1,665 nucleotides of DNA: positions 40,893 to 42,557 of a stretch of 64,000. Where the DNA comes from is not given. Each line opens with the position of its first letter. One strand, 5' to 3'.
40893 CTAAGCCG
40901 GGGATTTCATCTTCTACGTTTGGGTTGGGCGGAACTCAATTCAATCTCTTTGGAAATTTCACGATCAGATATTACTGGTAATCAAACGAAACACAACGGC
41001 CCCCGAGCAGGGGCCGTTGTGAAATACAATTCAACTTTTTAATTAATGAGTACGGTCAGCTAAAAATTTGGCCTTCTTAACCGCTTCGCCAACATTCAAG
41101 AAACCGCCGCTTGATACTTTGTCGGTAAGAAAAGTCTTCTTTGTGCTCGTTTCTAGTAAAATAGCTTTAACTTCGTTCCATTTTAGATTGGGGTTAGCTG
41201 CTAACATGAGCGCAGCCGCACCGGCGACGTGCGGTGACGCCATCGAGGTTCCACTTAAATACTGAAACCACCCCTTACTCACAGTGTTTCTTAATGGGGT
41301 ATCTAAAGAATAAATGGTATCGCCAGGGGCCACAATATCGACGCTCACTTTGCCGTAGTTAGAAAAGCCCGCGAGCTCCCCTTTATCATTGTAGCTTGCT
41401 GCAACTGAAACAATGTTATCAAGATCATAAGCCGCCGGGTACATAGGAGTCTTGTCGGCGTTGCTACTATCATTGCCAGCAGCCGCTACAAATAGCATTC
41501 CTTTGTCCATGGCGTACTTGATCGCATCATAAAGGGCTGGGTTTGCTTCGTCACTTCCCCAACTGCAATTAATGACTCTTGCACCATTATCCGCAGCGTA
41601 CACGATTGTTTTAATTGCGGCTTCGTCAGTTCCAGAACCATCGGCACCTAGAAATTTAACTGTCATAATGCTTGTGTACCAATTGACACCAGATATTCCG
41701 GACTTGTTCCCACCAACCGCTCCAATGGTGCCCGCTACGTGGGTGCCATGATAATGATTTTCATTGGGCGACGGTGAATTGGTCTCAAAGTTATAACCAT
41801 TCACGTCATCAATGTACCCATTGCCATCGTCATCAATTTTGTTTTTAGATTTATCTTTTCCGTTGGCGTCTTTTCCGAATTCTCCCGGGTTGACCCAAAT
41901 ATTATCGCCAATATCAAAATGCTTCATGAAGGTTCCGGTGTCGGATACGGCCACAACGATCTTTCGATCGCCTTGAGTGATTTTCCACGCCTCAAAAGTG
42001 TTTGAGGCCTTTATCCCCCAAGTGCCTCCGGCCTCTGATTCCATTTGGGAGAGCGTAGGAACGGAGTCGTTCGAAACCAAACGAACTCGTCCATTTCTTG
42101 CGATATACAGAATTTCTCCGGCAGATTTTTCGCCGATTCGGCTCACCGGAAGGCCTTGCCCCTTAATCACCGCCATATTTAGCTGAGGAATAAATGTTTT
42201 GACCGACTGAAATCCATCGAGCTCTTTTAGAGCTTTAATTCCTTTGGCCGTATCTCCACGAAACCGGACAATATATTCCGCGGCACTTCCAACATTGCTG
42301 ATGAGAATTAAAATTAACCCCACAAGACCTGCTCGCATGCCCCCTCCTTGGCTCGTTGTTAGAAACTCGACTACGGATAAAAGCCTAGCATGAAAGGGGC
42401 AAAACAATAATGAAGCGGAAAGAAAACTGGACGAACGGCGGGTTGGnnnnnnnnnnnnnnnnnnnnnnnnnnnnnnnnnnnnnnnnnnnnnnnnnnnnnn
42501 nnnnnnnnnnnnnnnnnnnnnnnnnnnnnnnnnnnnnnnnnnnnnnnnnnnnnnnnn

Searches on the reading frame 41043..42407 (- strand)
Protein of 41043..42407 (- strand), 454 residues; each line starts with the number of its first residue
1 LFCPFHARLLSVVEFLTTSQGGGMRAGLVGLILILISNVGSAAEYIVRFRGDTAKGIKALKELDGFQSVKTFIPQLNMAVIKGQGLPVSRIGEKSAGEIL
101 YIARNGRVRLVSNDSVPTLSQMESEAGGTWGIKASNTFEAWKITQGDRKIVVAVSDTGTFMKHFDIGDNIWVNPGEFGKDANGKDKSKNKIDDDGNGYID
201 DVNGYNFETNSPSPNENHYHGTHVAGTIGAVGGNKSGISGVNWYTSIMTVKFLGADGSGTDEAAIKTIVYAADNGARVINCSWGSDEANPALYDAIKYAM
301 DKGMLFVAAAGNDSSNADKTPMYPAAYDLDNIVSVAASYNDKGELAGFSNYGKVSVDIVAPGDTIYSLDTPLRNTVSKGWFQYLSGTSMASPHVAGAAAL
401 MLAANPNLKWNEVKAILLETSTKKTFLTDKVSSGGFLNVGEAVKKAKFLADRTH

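Call 4: search_protein_families(library=pfam, proteins=[window:41043-42407:-], max_evalue=1)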
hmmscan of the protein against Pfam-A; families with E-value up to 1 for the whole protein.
window:41043-42407:- (454 aa): 3 families
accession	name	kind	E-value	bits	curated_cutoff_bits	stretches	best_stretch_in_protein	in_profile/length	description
PF00082.27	Peptidase_S8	-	1.9e-61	208.3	21.8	1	148-424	2-276/288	Subtilase family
PF14192.12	DUF4314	-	0.089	13.2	27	1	142-176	29-63/69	Domain of unknown function (DUF4314)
PF19662.4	DUF6165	-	0.25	11.5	27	1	181-219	91-129/134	Family of unknown function (DUF6165)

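Call 5: search_protein_families(library=phrogs, proteins=[window:41043-42407:-], max_evalue=0.1)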
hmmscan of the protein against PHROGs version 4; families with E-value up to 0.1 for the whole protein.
window:41043-42407:- (454 aa): 4 families
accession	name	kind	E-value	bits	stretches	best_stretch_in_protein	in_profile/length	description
phrog_3677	-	other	8e-59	200.4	1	129-442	575-851/1125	protease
phrog_9158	-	unknown function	3e-11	43.8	1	328-426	416-520/696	-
phrog_3964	-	unknown function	6.2e-06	25.8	1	147-423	273-549/779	-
phrog_16579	-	moron, auxiliary metabolic gene and host takeover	0.051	12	1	156-198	29-71/1291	toxin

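Call 20: search_protein_families(library=padloc, proteins=[window:41043-42407:-], max_evalue=0.1)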
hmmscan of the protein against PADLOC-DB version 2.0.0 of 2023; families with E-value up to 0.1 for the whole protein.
window:41043-42407:- (454 aa): 3 families
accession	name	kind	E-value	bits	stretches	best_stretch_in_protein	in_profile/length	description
PDLC03014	subtilase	-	5.1e-23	80.2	1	148-424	172-378/391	-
PDLC02198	IetS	-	2.2e-05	20.6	2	377-421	521-565/795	-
PDLC02197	IetS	-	0.00029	17.2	1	212-334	287-417/749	-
